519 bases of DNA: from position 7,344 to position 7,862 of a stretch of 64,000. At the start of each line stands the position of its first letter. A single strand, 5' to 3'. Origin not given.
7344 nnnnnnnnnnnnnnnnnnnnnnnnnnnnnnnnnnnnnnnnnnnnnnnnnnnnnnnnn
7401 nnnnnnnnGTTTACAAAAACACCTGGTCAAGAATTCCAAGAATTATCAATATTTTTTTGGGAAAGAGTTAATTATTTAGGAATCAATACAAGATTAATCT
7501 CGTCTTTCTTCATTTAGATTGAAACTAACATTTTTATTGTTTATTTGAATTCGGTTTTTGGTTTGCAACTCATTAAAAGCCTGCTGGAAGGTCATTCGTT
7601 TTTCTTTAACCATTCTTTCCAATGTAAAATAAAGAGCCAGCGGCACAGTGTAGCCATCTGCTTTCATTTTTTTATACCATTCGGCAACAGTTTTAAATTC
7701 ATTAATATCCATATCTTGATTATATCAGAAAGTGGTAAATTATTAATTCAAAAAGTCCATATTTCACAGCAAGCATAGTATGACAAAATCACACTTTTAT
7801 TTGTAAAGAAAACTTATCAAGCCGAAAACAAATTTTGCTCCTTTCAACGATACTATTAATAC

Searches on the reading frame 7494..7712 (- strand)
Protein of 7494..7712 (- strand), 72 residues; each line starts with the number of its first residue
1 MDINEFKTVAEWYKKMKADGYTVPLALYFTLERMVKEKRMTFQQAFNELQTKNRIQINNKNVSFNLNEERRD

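Call 3: search_protein_families(library=pfam, proteins=[window:7494-7712:-], max_evalue=1)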
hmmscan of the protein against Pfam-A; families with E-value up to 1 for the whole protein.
window:7494-7712:- (72 aa): 2 families
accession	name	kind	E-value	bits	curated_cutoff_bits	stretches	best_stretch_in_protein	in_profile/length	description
PF23311.1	DUF7084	-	0.027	14.7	27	1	30-45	14-29/48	Domain of unknown function (DUF7084)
PF16477.11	DUF5054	-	0.04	14.3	37.6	1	20-60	99-135/291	Domain of unknown function (DUF5054)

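Call 4: search_protein_families(library=padloc, proteins=[window:7494-7712:-], max_evalue=1)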
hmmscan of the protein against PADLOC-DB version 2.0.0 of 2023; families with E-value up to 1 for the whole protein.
window:7494-7712:- (72 aa): 0 families

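Call 5: search_protein_families(library=ncbifam, proteins=[window:7494-7712:-], max_evalue=1)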
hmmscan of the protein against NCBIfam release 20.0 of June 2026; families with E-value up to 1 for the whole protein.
window:7494-7712:- (72 aa): 1 family
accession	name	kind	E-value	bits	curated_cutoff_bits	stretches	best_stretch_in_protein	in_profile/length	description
NF041760.1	PtuA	equivalog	0.0044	16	500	1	2-62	158-220/524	retron Ec78 anti-phage system effector ATPase PtuA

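Call 53: search_protein_families(library=phrogs, proteins=[window:7494-7709:-], max_evalue=0.01)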
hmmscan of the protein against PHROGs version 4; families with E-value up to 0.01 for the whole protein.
window:7494-7709:- (71 aa): 0 families
